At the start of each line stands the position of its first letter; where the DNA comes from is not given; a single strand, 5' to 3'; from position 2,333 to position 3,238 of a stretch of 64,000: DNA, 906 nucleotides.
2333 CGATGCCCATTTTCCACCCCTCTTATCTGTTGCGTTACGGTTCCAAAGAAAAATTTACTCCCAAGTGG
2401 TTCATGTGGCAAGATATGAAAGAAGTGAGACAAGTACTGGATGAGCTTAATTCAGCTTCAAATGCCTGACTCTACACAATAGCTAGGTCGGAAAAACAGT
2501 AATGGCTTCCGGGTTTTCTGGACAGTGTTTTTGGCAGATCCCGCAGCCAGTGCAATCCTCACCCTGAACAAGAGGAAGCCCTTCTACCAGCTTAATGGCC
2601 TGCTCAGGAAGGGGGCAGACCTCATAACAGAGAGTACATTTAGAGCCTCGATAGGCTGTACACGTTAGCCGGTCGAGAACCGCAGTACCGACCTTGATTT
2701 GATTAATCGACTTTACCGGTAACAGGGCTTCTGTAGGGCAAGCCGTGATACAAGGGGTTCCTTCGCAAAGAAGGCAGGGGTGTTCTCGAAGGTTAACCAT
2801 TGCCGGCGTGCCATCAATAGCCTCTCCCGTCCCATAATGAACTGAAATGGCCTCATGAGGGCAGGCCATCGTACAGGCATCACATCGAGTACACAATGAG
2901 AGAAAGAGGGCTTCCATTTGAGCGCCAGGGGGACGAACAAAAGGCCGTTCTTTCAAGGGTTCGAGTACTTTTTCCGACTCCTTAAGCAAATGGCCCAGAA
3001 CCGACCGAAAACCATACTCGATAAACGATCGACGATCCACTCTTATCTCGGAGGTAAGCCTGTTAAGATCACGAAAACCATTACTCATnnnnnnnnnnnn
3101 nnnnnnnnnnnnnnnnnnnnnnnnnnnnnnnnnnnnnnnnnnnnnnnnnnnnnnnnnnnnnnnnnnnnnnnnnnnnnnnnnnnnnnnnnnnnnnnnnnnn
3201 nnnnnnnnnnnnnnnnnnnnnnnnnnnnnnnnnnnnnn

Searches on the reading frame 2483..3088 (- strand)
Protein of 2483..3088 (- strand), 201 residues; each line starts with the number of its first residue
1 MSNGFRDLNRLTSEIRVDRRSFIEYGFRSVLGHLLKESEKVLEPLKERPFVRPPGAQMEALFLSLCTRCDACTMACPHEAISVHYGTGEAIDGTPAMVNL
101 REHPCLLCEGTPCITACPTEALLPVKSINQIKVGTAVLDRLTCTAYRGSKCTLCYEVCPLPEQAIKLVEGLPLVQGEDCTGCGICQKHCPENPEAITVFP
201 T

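Call 6: find_encoding_contigs(protein=window:2483-3088:-, flank=10000, max_places=10)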
Protein window:2483-3088:- (201 aa): 1 contig read that carries it; 1 place shown.
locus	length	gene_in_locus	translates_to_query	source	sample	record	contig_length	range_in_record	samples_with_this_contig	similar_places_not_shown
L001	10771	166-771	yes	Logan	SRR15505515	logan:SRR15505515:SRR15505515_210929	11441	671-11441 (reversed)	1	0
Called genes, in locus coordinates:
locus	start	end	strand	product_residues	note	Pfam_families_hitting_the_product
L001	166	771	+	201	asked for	PF25160:LdpA_Fe-S-bd (faint), PF14697:Fer4_21 (faint), PF00037:Fer4 (weak), PF12797:Fer4_2 (faint), PF12837:Fer4_6 (faint), PF13237:Fer4_10 (faint), PF12838:Fer4_7 (weak), PF13187:Fer4_9 (weak), +1 more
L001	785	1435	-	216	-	PF03167:UDG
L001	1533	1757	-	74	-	-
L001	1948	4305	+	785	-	PF07697:7TMR-HDED, PF07698:7TM-7TMR_HD, PF01966:HD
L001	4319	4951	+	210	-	PF02130:YbeY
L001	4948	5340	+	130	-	PF01219:DAGK_prokar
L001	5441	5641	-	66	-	-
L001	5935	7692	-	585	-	PF21162:ETFQO_UQ-bd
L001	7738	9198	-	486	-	PF02233:PNTB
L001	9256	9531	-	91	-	PF12769:PNTB_4TM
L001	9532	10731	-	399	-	PF05222:AlaDh_PNT_N, PF01262:AlaDh_PNT_C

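Call 7: search_protein_families(library=pfam, proteins=[window:2483-3088:-])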
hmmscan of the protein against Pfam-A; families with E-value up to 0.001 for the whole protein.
window:2483-3088:- (201 aa): 12 families
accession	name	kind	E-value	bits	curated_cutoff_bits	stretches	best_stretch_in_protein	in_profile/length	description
PF00037.32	Fer4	-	1.5e-13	50.3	21.1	2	64-82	6-24/24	4Fe-4S binding domain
PF12838.12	Fer4_7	-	1.9e-12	47.9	27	2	66-121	2-52/52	4Fe-4S dicluster domain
PF12837.12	Fer4_6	-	6.9e-12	45.1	25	1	64-81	7-24/24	4Fe-4S binding domain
PF13187.11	Fer4_9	-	2.9e-11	43.6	27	2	66-121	2-51/52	4Fe-4S dicluster domain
PF13484.11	Fer4_16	-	2.8e-09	38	30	0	66-83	2-19/66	4Fe-4S double cluster binding domain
PF13237.11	Fer4_10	-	1e-08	35.4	25.5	1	149-190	10-53/53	4Fe-4S dicluster domain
PF14697.11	Fer4_21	-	3.1e-08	34.1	35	1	150-191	10-53/59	4Fe-4S dicluster domain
PF12797.12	Fer4_2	-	1e-07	31.9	24.5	1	177-191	8-22/22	4Fe-4S binding domain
PF25160.1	LdpA_Fe-S-bd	-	3.4e-06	27.2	27.6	0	154-192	9-41/49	LdpA Fe-S cluster-binding domain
PF13534.11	Fer4_17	-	5.2e-05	24.2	22.2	0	57-79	37-59/61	4Fe-4S dicluster domain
PF12800.12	Fer4_4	-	6.9e-05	23.3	24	0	64-77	2-15/17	4Fe-4S binding domain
PF12798.12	Fer4_3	-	0.00026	22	27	0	66-80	1-15/15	4Fe-4S binding domain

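Call 9: find_related_loci(query=window:2483-3088:-, collection=genome_contigs, flank=6000)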
Query window:2483-3088:- (201 aa) in genome_contigs; peptide patterns used: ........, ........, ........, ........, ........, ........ (x = any residue, [..] = any of these).
123 stretches matched a pattern; 5 encode a relative of the query (tblastn E <= 1e-3); 5 distinct loci.
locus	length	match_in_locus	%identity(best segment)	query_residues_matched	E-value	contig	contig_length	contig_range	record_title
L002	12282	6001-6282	29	25-121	4e-7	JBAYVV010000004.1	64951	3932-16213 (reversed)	MAG: Sterolibacterium sp. isolate SO_2016_LW3_68 scaffold00649_LW162_2016, whole genome shotgun sequence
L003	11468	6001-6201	38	63-123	3e-5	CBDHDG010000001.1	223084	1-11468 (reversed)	MAG: bacterium isolate 69b2227f-91d7-440d-8fa6-b459675921ba genome assembly, contig: contig_1, whole genome shotgun sequ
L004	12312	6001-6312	26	61-169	3e-5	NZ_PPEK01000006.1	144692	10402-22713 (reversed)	Enteroscipio rubneri strain ResAG-96 ResAG96T_contig_006, whole genome shotgun sequence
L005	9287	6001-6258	28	63-148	4e-5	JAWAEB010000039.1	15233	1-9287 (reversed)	MAG: Nitrososphaerota archaeon isolate QQ_201901_bins_112 QQ_201901_bins_112_scaffold_39, whole genome shotgun sequence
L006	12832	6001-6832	27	33-192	7e-5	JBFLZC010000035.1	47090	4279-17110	MAG: Thermodesulfobacteriota bacterium isolate MAG101 MAG101_35, whole genome shotgun sequence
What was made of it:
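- Tried and rejected: Genome collection scan with the ferredoxin (call 9): found only distant relatives at 26-38% identity.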

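Call 10: find_homologous_proteins(query=window:2483-3088:-, max_evalue=0.00001)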
Query window:2483-3088:- (201 aa): 76 proteins with E <= 0.00001 among 523 candidates.
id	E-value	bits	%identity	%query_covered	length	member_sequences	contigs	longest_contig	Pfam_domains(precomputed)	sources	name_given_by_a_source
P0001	1.4e-133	461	100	100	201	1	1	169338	PF14697.12,PF12797.13,PF12837.13,PF00037.33,PF13484.12,PF12838.13,PF25160.2,PF13237.12,PF13187.12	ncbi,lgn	-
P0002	1.8e-97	343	75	95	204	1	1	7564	PF14697.12,PF12797.13,PF12837.13,PF00037.33,PF13484.12,PF12838.13,PF13237.12,PF12800.13,PF13187.12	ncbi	-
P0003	1.7e-90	320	69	97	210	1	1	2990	PF14697.12,PF12797.13,PF12837.13,PF00037.33,PF13484.12,PF12838.13,PF13534.12,PF25160.2,PF13237.12,PF12800.13,PF13187.12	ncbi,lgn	-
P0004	3.5e-81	290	68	91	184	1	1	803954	PF14697.12,PF12797.13,PF12837.13,PF00037.33,PF12798.13,PF13484.12,PF12838.13,PF25160.2,PF13237.12,PF12800.13,PF13187.12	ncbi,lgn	-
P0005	1.1e-79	285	61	97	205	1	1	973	PF14697.12,PF12797.13,PF12837.13,PF00037.33,PF13484.12,PF12838.13,PF13237.12,PF12800.13,PF13187.12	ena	-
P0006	1.2e-75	272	62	91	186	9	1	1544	PF14697.12,PF12797.13,PF12837.13,PF00037.33,PF13484.12,PF12838.13,PF25160.2,PF13237.12,PF12800.13,PF13187.12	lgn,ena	-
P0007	9.3e-75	269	63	92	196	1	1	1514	PF14697.12,PF12797.13,PF12837.13,PF00037.33,PF12798.13,PF13484.12,PF12838.13,PF25160.2,PF13237.12,PF12800.13,PF13187.12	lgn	-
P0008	7.5e-73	263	63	91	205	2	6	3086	PF14697.12,PF12797.13,PF12837.13,PF00037.33,PF13484.12,PF12838.13,PF13534.12,PF25160.2,PF13237.12,PF13187.12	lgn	-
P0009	7.7e-73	263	60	98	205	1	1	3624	PF14697.12,PF12797.13,PF12837.13,PF00037.33,PF12798.13,PF13484.12,PF12838.13,PF13237.12,PF13183.12,PF12800.13,PF13187.12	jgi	jgi:ferredoxin-type protein NapG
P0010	7.6e-72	260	59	92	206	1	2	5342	PF14697.12,PF12837.13,PF12798.13,PF13484.12,PF12838.13,PF13534.12,PF12800.13,PF12797.13,PF00037.33,PF25160.2,PF13237.12,PF13183.12,PF13187.12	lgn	-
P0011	4.7e-71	257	61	92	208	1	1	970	PF14697.12,PF12837.13,PF12798.13,PF13484.12,PF12838.13,PF13534.12,PF12800.13,PF12797.13,PF00037.33,PF25160.2,PF13237.12,PF13183.12,PF13187.12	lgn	-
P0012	5.3e-69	250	58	92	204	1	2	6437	PF14697.12,PF12797.13,PF12837.13,PF00037.33,PF13484.12,PF12838.13,PF25160.2,PF13237.12,PF12800.13,PF13187.12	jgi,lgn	jgi:MauM/NapG family ferredoxin protein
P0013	1.8e-68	249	57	94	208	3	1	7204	PF14697.12,PF12837.13,PF12798.13,PF13484.12,PF12838.13,PF12800.13,PF12797.13,PF00037.33,PF25160.2,PF13237.12,PF13183.12,PF13187.12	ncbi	-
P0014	1.1e-67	246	58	92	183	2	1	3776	PF14697.12,PF12797.13,PF12837.13,PF00037.33,PF13484.12,PF12838.13,PF25160.2,PF13237.12,PF13187.12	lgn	-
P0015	1.4e-67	246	59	92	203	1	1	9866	PF14697.12,PF12797.13,PF12837.13,PF00037.33,PF13484.12,PF12838.13,PF13534.12,PF25160.2,PF13237.12,PF13183.12,PF13187.12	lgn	-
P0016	2.6e-66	242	66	80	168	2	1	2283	PF14697.12,PF12797.13,PF12837.13,PF00037.33,PF13484.12,PF12838.13,PF25160.2,PF13237.12,PF12800.13,PF13187.12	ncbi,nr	ncbi:MAG: 4Fe-4S dicluster domain-containing protein, partial [Cyanobacteria bacterium]|nr:4Fe-4S di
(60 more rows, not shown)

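Call 11: find_encoding_contigs(protein=P0002, flank=6000, max_places=3)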
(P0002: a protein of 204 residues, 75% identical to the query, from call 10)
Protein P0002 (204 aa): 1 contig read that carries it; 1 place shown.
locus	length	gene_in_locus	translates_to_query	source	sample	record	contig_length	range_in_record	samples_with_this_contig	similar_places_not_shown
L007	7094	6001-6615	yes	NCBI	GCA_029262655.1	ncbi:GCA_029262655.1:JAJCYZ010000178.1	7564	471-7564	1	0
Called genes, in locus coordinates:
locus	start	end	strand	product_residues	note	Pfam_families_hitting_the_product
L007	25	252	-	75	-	-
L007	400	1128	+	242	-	-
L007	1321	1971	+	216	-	-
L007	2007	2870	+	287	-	PF13640:2OG-FeII_Oxy_3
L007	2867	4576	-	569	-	-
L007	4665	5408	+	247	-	-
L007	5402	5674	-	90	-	-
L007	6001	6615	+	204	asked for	PF00037:Fer4 (weak), PF14697:Fer4_21 (faint), PF12800:Fer4_4 (faint), PF12837:Fer4_6 (faint), PF12838:Fer4_7 (weak), PF13187:Fer4_9 (weak), PF13237:Fer4_10 (faint), PF12797:Fer4_2 (weak), +1 more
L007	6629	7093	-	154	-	?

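Call 12: find_encoding_contigs(protein=P0004, flank=6000, max_places=3)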
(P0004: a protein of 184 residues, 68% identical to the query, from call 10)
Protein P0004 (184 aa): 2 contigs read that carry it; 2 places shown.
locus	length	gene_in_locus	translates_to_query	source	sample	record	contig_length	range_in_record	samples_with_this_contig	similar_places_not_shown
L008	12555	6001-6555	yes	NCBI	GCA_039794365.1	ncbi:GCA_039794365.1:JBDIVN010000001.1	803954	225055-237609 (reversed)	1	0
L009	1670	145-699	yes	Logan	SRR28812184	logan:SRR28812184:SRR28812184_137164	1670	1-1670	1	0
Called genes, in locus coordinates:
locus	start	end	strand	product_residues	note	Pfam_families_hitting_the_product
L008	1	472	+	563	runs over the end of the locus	-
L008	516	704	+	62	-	-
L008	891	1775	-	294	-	PF01545:Cation_efflux, PF16916:ZT_dimer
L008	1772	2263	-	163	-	PF00085:Thioredoxin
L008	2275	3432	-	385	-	-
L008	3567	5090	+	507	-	PF13371:TPR_9 (faint), PF07719:TPR_2 (faint), PF00515:TPR_1 (faint), PF13181:TPR_8 (faint), PF13414:TPR_11 (faint), PF13432:TPR_16 (weak), PF14559:TPR_19 (weak), PF00413:Peptidase_M10, +2 more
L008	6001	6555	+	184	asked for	PF13187:Fer4_9 (faint), PF14697:Fer4_21 (faint), PF25160:LdpA_Fe-S-bd (faint), PF00037:Fer4 (weak), PF12797:Fer4_2 (faint), PF12837:Fer4_6 (faint), PF13237:Fer4_10 (faint), PF12838:Fer4_7, +3 more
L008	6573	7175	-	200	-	-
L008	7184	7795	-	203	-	PF03167:UDG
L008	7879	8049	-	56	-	-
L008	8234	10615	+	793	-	PF07697:7TMR-HDED, PF07698:7TM-7TMR_HD, PF01966:HD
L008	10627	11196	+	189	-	PF02130:YbeY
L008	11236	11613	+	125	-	PF01219:DAGK_prokar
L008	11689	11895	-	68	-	-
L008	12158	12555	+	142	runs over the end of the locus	-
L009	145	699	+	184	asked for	PF13187:Fer4_9 (faint), PF14697:Fer4_21 (faint), PF25160:LdpA_Fe-S-bd (faint), PF00037:Fer4 (weak), PF12797:Fer4_2 (faint), PF12837:Fer4_6 (faint), PF13237:Fer4_10 (faint), PF12838:Fer4_7, +3 more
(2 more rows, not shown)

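Call 13: find_encoding_contigs(protein=P0003, flank=6000, max_places=3)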
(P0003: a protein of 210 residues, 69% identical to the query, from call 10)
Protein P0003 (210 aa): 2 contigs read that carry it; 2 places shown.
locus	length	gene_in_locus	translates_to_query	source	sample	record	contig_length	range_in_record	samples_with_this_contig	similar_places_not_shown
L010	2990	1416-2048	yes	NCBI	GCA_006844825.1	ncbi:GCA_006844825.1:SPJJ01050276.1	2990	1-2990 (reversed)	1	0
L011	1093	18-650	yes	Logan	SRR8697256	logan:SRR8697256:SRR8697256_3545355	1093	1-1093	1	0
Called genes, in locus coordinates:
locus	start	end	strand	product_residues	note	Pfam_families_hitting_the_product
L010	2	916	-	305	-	?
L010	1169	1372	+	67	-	-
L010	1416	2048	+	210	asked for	PF13534:Fer4_17 (faint), PF25160:LdpA_Fe-S-bd (faint), PF14697:Fer4_21 (faint), PF12838:Fer4_7, PF13187:Fer4_9 (weak), PF00037:Fer4 (weak), PF12797:Fer4_2 (weak), PF12837:Fer4_6 (weak), +3 more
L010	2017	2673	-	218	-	PF03167:UDG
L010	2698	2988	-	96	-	?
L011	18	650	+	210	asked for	PF13534:Fer4_17 (faint), PF25160:LdpA_Fe-S-bd (faint), PF14697:Fer4_21 (faint), PF12838:Fer4_7, PF13187:Fer4_9 (weak), PF00037:Fer4 (weak), PF12797:Fer4_2 (weak), PF12837:Fer4_6 (weak), +3 more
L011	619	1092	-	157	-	?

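Call 18: find_encoding_contigs(protein=P0013, flank=6000, max_places=3)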
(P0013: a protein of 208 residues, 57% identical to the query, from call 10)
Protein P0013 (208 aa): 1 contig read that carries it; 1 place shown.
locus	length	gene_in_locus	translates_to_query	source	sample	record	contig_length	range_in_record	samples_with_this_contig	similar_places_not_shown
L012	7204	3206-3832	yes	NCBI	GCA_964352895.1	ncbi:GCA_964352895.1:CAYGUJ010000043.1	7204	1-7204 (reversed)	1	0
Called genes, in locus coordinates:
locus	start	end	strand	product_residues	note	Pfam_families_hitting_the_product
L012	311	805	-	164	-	PF01625:PMSR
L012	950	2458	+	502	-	PF00082:Peptidase_S8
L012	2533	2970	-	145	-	-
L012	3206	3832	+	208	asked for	PF13183:Fer4_8 (faint), PF13187:Fer4_9 (faint), PF25160:LdpA_Fe-S-bd (faint), PF00037:Fer4 (faint), PF12797:Fer4_2 (faint), PF12800:Fer4_4 (faint), PF12837:Fer4_6 (faint), PF12838:Fer4_7 (weak), +4 more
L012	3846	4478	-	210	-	PF03167:UDG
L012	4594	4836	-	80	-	-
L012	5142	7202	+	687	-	?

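Call 19: find_encoding_contigs(protein=P0015, flank=6000, max_places=3)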
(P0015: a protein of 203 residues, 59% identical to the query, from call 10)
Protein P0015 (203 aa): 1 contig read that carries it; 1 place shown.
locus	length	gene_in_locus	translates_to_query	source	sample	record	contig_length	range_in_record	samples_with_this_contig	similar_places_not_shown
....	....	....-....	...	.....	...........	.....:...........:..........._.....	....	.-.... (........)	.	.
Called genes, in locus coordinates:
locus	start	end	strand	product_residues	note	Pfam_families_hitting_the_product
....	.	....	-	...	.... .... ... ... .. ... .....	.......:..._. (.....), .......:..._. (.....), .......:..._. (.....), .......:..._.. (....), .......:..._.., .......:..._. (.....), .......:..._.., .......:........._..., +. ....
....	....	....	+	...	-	-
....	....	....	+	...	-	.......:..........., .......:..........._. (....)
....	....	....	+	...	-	-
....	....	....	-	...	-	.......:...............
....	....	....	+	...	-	-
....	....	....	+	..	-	-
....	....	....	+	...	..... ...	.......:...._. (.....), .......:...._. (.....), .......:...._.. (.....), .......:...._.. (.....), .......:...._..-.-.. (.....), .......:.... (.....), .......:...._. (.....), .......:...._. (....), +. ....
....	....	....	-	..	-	?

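Call 30: search_protein_families(library=pfam, proteins=[L010:2-916:-], max_evalue=0.1)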
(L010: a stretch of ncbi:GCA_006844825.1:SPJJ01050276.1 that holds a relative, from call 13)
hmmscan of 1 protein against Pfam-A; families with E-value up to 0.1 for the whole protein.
L010:2-916:- (305 aa): 2 families
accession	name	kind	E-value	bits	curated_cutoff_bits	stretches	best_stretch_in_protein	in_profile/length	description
PF02899.23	Phage_int_SAM_1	-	0.032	14.9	22.3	0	88-128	9-50/83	Phage integrase, N-terminal SAM-like domain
PF13518.12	HTH_28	-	0.032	14.8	25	1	17-44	16-45/52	Helix-turn-helix domain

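Call 42: search_protein_families(library=phrogs, proteins=[L010:2-916:-], max_evalue=0.1)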
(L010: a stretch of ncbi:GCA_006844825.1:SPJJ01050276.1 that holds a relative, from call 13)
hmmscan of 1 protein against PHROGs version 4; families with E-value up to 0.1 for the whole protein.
L010:2-916:- (305 aa): 0 families

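Call 43: search_protein_families(library=ncbifam, proteins=[L010:2-916:-], max_evalue=0.1)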
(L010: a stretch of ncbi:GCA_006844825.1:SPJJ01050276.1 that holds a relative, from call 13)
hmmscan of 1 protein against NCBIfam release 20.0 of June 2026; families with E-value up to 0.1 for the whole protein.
L010:2-916:- (305 aa): 0 families

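Call 44: search_solved_structures(query=L010:2-916:-, max_evalue=1)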
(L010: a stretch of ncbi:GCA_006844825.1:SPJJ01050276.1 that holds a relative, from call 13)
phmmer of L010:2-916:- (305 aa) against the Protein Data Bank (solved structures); distinct sequences matched with E-value up to 1: 0.

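Call 45: find_homologous_proteins(query=L010:2-916:-, max_evalue=0.001)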
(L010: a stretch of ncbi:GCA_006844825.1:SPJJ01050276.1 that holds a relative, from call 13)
Query L010:2-916:- (305 aa): 16 proteins with E <= 0.001 among 1025 candidates.
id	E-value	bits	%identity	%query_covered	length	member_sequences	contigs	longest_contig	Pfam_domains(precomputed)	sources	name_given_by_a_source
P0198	3.0e-47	179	91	29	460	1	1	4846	-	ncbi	-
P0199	8.5e-42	162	82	29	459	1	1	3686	-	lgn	-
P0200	4.7e-28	116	59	29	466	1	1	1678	-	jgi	jgi:hypothetical protein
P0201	1.9e-27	114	59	29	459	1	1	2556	-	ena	-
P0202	7.0e-27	113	59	29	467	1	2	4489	-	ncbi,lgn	-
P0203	4.8e-26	110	58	29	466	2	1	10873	-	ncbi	-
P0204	1.7e-25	108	54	31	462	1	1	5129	-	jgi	-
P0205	1.2e-23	102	57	29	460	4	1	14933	-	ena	-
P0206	2.7e-23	101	58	29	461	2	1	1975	-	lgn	-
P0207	3.4e-23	100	51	29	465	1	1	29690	-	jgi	-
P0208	4.2e-21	94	55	28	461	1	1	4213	-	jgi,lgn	jgi:hypothetical protein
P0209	2.6e-20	91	52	29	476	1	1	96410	-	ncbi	-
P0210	7.7e-20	89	52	29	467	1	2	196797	-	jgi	-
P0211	3.7e-19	87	49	29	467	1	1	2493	-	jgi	-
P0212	4.3e-19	87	48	29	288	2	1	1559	-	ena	-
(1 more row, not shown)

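Call 50: find_encoding_contigs(protein=P0016, flank=6000, max_places=3)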
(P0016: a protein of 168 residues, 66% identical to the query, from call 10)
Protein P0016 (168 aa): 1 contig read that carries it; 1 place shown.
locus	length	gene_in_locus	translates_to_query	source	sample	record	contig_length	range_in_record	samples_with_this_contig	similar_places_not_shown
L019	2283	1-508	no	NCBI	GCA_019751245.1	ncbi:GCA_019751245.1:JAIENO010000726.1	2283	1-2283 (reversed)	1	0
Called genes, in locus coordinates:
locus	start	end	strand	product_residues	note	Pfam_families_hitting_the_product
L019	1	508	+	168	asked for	PF13187:Fer4_9 (faint), PF25160:LdpA_Fe-S-bd (faint), PF14697:Fer4_21 (faint), PF00037:Fer4 (weak), PF12797:Fer4_2 (faint), PF12800:Fer4_4 (faint), PF12837:Fer4_6 (faint), PF12838:Fer4_7, +2 more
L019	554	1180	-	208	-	PF03167:UDG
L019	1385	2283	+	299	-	PF01370:Epimerase, PF04321:RmlD_sub_bind, PF16363:GDP_Man_Dehyd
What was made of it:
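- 2483..3088 (-): NapG/MauM-like ferredoxin with four Cys clusters (201 aa). It is divergent from the tRNA and convergent with the UDG gene. Ferredoxin-UDG synteny is conserved in L007, L008 (one extra gene between), L010, L012 and L019 (calls 11-13, 18, 50).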

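Call 51: find_encoding_contigs(protein=P0008, flank=4000, max_places=6)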
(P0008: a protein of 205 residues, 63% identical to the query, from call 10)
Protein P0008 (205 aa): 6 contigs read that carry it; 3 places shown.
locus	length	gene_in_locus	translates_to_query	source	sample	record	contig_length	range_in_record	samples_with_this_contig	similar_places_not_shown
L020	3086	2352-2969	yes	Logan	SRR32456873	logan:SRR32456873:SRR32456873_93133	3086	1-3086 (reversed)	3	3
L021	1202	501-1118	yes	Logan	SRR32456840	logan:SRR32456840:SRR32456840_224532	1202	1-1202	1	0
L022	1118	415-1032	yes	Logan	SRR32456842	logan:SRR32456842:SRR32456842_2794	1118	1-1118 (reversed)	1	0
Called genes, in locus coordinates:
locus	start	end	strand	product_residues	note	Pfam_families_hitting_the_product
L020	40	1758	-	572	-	-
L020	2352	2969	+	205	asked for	PF13187:Fer4_9 (faint), PF13534:Fer4_17 (faint), PF25160:LdpA_Fe-S-bd (faint), PF12797:Fer4_2 (faint), PF14697:Fer4_21 (faint), PF00037:Fer4 (faint), PF12837:Fer4_6 (faint), PF12838:Fer4_7, +2 more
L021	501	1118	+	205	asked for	PF13187:Fer4_9 (faint), PF13534:Fer4_17 (faint), PF25160:LdpA_Fe-S-bd (faint), PF12797:Fer4_2 (faint), PF14697:Fer4_21 (faint), PF00037:Fer4 (faint), PF12837:Fer4_6 (faint), PF12838:Fer4_7, +2 more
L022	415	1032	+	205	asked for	PF13187:Fer4_9 (faint), PF13534:Fer4_17 (faint), PF25160:LdpA_Fe-S-bd (faint), PF12797:Fer4_2 (faint), PF14697:Fer4_21 (faint), PF00037:Fer4 (faint), PF12837:Fer4_6 (faint), PF12838:Fer4_7, +2 more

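Call 52: find_encoding_contigs(protein=P0010, flank=6000, max_places=3)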
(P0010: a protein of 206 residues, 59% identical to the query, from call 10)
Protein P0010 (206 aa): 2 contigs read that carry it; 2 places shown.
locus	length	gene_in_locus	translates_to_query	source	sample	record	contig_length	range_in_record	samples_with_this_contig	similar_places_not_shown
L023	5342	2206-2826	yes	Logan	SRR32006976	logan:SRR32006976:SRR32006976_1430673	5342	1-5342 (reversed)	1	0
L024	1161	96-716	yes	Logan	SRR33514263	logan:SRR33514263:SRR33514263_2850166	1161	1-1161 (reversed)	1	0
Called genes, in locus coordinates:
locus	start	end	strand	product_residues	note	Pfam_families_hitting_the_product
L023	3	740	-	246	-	?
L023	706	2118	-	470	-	-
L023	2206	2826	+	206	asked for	PF25160:LdpA_Fe-S-bd (faint), PF00037:Fer4 (weak), PF12838:Fer4_7, PF13187:Fer4_9 (weak), PF13237:Fer4_10 (weak), PF13187:Fer4_9 (weak), PF00037:Fer4 (weak), PF12797:Fer4_2 (weak), +7 more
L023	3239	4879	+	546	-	PF04715:, PF00425:Chorismate_bind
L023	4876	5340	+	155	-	?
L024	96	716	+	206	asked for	PF25160:LdpA_Fe-S-bd (faint), PF00037:Fer4 (weak), PF12838:Fer4_7, PF13187:Fer4_9 (weak), PF13237:Fer4_10 (weak), PF13187:Fer4_9 (weak), PF00037:Fer4 (weak), PF12797:Fer4_2 (weak), +7 more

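Call 71: find_encoding_contigs(protein=P0007, flank=3000, max_places=4)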
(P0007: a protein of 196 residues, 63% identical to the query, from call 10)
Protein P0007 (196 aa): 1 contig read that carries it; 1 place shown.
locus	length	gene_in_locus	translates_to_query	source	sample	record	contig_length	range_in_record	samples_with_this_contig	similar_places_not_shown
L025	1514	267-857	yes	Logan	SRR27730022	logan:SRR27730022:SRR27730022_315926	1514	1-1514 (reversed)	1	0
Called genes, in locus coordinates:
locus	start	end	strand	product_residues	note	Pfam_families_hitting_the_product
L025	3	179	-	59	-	?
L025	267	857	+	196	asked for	PF13187:Fer4_9 (faint), PF25160:LdpA_Fe-S-bd (faint), PF14697:Fer4_21 (faint), PF00037:Fer4 (faint), PF12798:Fer4_3 (faint), PF12800:Fer4_4 (faint), PF12838:Fer4_7, PF12797:Fer4_2 (weak), +3 more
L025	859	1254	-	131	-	PF13430:DUF4112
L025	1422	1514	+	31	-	?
